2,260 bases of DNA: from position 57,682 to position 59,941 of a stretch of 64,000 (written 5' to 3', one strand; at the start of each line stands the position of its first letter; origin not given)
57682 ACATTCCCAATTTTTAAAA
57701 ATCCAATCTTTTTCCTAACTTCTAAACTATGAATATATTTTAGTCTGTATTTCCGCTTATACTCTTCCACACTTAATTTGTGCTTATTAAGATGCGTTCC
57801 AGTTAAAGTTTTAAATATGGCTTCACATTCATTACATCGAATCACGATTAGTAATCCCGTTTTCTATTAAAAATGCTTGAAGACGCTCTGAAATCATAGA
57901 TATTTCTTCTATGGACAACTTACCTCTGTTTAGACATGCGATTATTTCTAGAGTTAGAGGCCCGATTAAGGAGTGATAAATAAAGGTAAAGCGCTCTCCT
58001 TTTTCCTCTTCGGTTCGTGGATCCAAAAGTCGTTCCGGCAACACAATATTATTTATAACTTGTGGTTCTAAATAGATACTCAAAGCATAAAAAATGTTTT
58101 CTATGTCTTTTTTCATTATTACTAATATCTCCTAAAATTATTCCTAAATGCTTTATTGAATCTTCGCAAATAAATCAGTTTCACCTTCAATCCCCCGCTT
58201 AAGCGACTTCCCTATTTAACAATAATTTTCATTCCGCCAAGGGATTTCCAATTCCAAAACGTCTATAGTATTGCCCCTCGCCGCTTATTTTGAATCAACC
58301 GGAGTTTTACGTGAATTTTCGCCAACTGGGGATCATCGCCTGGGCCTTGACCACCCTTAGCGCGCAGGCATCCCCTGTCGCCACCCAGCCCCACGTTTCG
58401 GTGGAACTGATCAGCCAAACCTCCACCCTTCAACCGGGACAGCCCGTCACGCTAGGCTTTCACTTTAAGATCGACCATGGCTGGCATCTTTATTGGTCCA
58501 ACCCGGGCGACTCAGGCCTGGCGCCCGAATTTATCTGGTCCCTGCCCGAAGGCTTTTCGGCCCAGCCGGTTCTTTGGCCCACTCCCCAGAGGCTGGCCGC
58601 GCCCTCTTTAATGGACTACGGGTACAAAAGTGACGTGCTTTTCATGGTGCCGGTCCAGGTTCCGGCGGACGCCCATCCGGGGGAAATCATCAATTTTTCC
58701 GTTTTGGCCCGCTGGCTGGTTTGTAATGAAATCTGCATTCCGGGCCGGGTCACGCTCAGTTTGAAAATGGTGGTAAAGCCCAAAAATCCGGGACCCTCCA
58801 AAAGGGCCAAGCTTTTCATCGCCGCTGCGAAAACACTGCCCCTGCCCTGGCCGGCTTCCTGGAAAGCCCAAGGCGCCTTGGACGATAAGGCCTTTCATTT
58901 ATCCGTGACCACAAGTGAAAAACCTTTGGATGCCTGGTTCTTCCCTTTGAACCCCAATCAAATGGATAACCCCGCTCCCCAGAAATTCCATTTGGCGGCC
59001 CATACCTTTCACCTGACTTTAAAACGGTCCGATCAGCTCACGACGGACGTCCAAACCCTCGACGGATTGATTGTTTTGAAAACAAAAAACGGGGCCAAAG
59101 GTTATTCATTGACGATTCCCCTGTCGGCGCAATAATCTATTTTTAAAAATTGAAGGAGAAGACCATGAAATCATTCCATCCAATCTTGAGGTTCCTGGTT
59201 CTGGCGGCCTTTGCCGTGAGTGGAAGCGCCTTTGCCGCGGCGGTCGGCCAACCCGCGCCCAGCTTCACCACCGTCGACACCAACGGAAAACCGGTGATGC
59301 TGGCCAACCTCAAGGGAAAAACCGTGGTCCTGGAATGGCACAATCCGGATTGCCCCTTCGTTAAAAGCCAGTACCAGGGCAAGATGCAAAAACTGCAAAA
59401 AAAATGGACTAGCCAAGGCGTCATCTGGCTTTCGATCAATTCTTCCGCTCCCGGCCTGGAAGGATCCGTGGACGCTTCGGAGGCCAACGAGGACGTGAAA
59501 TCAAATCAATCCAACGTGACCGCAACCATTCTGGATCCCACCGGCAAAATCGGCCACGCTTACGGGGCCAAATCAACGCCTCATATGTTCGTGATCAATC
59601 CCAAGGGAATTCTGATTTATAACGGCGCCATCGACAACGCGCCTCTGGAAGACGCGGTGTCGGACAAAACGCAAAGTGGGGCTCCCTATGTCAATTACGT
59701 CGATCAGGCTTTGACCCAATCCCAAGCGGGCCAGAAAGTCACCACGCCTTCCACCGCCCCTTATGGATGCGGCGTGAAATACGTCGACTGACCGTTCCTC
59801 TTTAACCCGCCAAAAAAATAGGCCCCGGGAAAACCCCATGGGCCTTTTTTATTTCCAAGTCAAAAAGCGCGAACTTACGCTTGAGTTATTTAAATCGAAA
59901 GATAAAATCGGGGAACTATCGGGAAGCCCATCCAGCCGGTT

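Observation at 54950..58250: AT-rich ~3.3-kb island encoding an OLD-family-like ATPase/TOPRIM nuclease (apparently split at an A7 run), a MucR/Ros-type zinc-finger KR-rich protein and a 94-aa unknown: candidate defense island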

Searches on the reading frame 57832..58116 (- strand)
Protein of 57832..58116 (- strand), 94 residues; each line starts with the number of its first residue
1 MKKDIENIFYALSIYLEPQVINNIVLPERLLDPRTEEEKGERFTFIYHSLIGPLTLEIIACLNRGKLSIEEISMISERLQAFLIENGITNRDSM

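Call 7: search_protein_families(library=pfam, max_evalue=1, proteins=[window:57832-58116:-])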
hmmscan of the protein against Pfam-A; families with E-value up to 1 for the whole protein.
window:57832-58116:- (94 aa): 1 family
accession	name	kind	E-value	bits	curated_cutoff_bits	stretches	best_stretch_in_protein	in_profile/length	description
PF03966.22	Trm112p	-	0.032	14.6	22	1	53-87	2-40/40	Trm112p-like protein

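Call 8: search_protein_families(library=padloc, max_evalue=1, proteins=[window:57832-58116:-])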
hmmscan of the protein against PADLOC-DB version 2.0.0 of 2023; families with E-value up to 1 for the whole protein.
window:57832-58116:- (94 aa): 0 families

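Call 11: search_protein_families(library=ncbifam, max_evalue=1, proteins=[window:57832-58116:-])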
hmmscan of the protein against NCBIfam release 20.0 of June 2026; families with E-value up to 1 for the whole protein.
window:57832-58116:- (94 aa): 1 family
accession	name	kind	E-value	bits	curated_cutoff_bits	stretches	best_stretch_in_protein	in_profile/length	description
NF050152.1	broader_ApyA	subfamily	0.038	14.1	40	1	58-84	22-52/53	ApyA family aminopyruvatide-related RiPP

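Call 32: find_homologous_proteins(query=window:57835-58116:-, max_evalue=0.01)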
Query seq(94 aa) (94 aa): 2 proteins with E <= 0.01 among 5 candidates.
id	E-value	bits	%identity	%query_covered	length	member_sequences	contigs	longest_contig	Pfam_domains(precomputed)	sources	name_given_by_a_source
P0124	2.3e-53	195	100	100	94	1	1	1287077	-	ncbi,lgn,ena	-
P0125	7.1e-28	114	73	82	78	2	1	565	-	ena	-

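Call 66: search_protein_families(library=phrogs, max_evalue=0.1, proteins=[window:57832-58116:-])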
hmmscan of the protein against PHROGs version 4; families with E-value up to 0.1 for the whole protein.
window:57832-58116:- (94 aa): 0 families

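Call 76: search_dna_similar(query=window:57835-58116:-, collection=phages, mode=protein, max_evalue=0.1, max_rows=10)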
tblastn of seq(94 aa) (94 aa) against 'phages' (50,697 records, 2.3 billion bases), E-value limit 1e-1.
No match.

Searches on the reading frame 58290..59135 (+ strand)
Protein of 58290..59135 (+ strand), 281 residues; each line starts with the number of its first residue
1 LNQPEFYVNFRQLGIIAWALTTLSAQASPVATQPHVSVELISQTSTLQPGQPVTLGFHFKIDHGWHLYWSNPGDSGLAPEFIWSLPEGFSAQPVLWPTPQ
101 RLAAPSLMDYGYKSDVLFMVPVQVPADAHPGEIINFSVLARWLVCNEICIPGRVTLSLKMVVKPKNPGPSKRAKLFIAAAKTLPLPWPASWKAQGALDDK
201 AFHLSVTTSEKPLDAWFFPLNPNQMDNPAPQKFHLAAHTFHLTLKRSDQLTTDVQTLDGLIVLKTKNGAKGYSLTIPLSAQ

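Call 7: search_protein_families(library=pfam, max_evalue=1, proteins=[window:58290-59135:+])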
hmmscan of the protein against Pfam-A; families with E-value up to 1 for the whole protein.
window:58290-59135:+ (281 aa): 1 family
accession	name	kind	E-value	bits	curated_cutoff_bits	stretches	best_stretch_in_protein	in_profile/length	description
PF11412.14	DsbD_N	-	1e-19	71.2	25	1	45-156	14-114/119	Thiol:disulfide interchange protein DsbD, N-terminal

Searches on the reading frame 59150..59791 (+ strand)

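Call 7: search_protein_families(library=pfam, max_evalue=1, proteins=[window:59150-59791:+])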
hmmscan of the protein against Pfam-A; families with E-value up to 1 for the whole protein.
window:59150-59791:+ (213 aa): 6 families
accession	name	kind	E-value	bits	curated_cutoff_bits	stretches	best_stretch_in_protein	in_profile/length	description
PF08534.16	Redoxin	-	2.8e-15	56.8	26.6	1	32-163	2-136/148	Redoxin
PF00578.27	AhpC-TSA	-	8.6e-15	55.2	26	1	32-157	1-123/124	AhpC/TSA family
PF13098.12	Thioredoxin_2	-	1.9e-05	25.4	27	1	54-167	3-101/104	Thioredoxin-like domain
PF00255.25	GSHPx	-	0.0002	21.3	27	1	39-97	4-60/108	Glutathione peroxidase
PF10724.14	DUF2516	-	0.027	15.2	30.6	1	12-61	7-56/92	Protein of unknown function (DUF2516)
PF02630.20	SCO1-SenC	-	0.21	12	22.8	1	38-89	3-54/134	SCO1/SenC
